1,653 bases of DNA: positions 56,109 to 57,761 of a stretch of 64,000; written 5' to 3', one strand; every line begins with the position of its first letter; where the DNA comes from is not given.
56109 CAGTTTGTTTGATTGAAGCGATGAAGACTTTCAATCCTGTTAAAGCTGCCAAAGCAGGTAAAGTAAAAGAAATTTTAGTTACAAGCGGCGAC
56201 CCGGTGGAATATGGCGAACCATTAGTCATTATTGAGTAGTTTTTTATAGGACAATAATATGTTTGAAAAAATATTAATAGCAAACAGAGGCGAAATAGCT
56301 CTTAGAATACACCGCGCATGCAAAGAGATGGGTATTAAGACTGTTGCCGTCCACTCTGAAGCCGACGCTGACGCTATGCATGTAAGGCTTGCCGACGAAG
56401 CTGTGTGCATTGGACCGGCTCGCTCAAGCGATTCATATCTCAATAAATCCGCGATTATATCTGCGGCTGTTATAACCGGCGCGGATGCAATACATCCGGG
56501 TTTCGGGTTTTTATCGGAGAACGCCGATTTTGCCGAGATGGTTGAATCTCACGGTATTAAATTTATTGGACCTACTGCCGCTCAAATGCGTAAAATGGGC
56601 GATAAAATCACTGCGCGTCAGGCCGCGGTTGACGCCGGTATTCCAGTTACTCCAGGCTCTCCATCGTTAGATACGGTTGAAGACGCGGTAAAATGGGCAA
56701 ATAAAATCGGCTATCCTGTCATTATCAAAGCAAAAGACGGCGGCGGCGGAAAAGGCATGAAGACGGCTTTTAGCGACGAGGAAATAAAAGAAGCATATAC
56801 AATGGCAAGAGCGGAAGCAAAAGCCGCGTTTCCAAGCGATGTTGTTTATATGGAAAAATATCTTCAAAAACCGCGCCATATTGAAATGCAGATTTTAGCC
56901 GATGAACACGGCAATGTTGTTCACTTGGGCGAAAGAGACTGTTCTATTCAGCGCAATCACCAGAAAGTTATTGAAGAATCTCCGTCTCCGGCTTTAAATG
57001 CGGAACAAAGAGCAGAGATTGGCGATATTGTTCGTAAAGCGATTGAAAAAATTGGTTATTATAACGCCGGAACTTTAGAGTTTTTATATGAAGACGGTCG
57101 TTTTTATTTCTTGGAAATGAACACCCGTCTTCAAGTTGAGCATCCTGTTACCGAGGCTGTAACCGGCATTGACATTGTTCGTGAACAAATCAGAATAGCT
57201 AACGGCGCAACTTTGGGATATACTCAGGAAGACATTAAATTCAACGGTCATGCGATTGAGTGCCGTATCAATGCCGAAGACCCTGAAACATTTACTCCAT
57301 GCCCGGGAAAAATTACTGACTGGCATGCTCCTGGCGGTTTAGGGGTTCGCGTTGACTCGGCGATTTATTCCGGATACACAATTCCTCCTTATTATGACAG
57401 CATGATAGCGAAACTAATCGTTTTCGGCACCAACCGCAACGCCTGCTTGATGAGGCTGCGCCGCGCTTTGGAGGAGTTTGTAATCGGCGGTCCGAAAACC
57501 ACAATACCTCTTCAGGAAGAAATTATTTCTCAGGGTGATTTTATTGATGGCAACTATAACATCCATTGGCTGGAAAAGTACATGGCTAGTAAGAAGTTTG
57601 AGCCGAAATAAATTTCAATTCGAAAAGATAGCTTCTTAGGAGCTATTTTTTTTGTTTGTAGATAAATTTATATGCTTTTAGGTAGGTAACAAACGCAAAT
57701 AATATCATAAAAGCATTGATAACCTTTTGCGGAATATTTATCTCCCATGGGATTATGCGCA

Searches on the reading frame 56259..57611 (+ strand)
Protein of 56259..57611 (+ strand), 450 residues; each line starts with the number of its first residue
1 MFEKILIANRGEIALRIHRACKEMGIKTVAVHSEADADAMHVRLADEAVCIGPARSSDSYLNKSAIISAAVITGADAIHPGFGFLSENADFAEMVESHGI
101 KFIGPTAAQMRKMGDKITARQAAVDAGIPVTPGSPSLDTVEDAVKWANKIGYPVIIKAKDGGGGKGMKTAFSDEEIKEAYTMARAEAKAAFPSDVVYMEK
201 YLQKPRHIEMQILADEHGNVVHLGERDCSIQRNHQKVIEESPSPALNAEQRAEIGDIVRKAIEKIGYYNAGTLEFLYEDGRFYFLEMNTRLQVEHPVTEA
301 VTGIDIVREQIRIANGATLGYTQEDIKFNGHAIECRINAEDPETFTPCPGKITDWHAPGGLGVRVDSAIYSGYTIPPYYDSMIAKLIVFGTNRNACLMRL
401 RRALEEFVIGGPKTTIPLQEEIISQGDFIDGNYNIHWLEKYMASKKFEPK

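Call 14: search_protein_families(library=ncbifam, proteins=[window:56259-57611:+], max_evalue=0.00001)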
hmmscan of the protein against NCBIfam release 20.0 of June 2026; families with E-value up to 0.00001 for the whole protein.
window:56259-57611:+ (450 aa): 31 families (the best 25 are shown)
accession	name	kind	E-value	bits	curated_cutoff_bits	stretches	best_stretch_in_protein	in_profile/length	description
NF006367.0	PRK08591.1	subfamily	2.3e-225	748.5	597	1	1-445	1-448/451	acetyl-CoA carboxylase biotin carboxylase subunit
TIGR00514.1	accC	equivalog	7.3e-212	704.1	626.5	1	1-444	1-447/449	acetyl-CoA carboxylase biotin carboxylase subunit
NF006406.0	PRK08654.1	equivalog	6.3e-201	668.2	739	1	1-441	1-443/499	acetyl-CoA carboxylase biotin carboxylase subunit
NF004085.0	PRK05586.1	equivalog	6.3e-199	661.5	723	1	1-443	1-446/448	acetyl-CoA carboxylase biotin carboxylase subunit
NF005525.0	PRK07178.1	equivalog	6.8e-183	608.6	768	1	1-443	1-444/471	acetyl-CoA carboxylase biotin carboxylase subunit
NF006286.0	PRK08462.1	equivalog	2.7e-180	600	740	1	3-441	5-444/445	acetyl-CoA carboxylase biotin carboxylase subunit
NF009471.0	PRK12833.1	equivalog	5.8e-178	592.2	686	1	3-446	6-452/467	acetyl-CoA carboxylase biotin carboxylase subunit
NF009554.0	PRK12999.1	equivalog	9.1e-176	586.7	965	1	1-440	4-454/1147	pyruvate carboxylase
NF006287.0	PRK08463.1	equivalog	1.9e-160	534.8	775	1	1-443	1-446/479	acetyl-CoA carboxylase subunit A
TIGR01235.1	pyruv_carbox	equivalog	4.8e-159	531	1114.45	1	4-439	1-449/1143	pyruvate carboxylase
TIGR02712.1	urea_carbox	equivalog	1.5e-153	513.1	1303.85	1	2-444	1-445/1201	urea carboxylase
NF003671.0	PRK05294.1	equivalog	2.6e-23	81.6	599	2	90-322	641-869/1058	carbamoyl-phosphate synthase large subunit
TIGR01369.1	CPSaseII_lrg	equivalog_domain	6.7e-16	57.1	1027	1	90-322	644-872/1052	carbamoyl-phosphate synthase (glutamine-hydrolyzing) large subunit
TIGR01205.1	D_ala_D_alaTIGR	subfamily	1.3e-13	50.7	245.65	1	83-289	74-285/318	D-alanine--D-alanine ligase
NF002378.0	PRK01372.1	subfamily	1.5e-12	46.9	243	1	95-289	80-269/305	D-alanine--D-alanine ligase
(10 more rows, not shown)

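Call 58: find_related_loci(query=window:56259-57611:+, collection=metagenome_contigs, flank=10000)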
Query window:56259-57611:+ (450 aa) in metagenome_contigs; peptide patterns used: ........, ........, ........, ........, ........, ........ (x = any residue, [..] = any of these).
600 stretches matched a pattern (row limit reached: there are more); 346 encode a relative of the query (tblastn E <= 1e-3); the best 80 are kept; 80 distinct loci.
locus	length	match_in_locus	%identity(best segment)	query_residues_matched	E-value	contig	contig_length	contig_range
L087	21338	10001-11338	86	1-446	0e+0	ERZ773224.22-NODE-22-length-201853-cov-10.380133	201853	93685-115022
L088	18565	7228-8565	86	1-446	0e+0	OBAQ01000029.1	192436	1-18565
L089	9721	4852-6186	85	1-445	0e+0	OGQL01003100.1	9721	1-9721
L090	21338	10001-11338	86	1-446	0e+0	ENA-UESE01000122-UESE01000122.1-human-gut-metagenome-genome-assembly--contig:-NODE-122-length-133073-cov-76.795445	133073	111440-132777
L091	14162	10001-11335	85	1-445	0e+0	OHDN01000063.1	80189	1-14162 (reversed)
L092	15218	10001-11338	85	1-446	0e+0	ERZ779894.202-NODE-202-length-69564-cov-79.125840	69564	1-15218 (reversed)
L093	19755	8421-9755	84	1-445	0e+0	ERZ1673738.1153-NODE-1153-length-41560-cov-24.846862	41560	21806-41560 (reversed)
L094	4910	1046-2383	85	1-446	0e+0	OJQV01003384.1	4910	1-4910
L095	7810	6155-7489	84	1-445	0e+0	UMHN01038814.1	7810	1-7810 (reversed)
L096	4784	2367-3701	84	1-445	0e+0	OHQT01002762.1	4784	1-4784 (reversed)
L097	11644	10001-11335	84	1-445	0e+0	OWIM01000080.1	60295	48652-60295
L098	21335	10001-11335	84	1-445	0e+0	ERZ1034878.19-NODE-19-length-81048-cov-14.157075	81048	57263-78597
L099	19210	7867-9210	85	1-448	0e+0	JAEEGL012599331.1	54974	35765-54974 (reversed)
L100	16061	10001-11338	84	1-446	0e+0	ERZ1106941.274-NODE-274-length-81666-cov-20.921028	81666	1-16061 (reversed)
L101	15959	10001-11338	84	1-446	0e+0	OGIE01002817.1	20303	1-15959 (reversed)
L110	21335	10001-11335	84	1-445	0e+0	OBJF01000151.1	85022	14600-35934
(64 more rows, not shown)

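Call 64: search_protein_families(library=pfam, proteins=[L110:7-1083:+, L110:1494-2156:+, L110:4370-6880:+, L110:7018-7983:+, L110:8079-8801:-, L087:8193-8813:-], max_evalue=0.001)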
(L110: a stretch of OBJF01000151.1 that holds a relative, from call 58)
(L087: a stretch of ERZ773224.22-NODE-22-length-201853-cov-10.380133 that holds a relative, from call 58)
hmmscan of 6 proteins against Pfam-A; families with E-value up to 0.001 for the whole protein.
L110:7-1083:+ (358 aa): 0 families

L110:1494-2156:+ (220 aa): 6 families
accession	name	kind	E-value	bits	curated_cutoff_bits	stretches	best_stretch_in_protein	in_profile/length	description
PF12796.13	Ank_2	-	4.7e-28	98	27.3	2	47-125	15-90/90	Ankyrin repeats (3 copies)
PF00023.36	Ank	-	1e-27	95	21.1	3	127-158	1-32/33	Ankyrin repeat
PF13637.12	Ank_4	-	1e-22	80.1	22.7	2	106-147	8-49/50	Ankyrin repeats (many copies)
PF13606.12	Ank_3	-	1.3e-20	71.4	22.3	2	127-155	1-29/30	Ankyrin repeat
PF13857.12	Ank_5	-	1.7e-19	70.1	27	1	114-168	1-56/56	Ankyrin repeats (many copies)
PF24521.3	Ank_KRIT1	-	0.00012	22.3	80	1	67-173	23-130/149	KRIT1 ankyrin-repeats domain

L110:4370-6880:+ (836 aa): 0 families

L110:7018-7983:+ (321 aa): 0 families

L110:8079-8801:- (240 aa): 0 families

L087:8193-8813:- (207 aa): 0 families
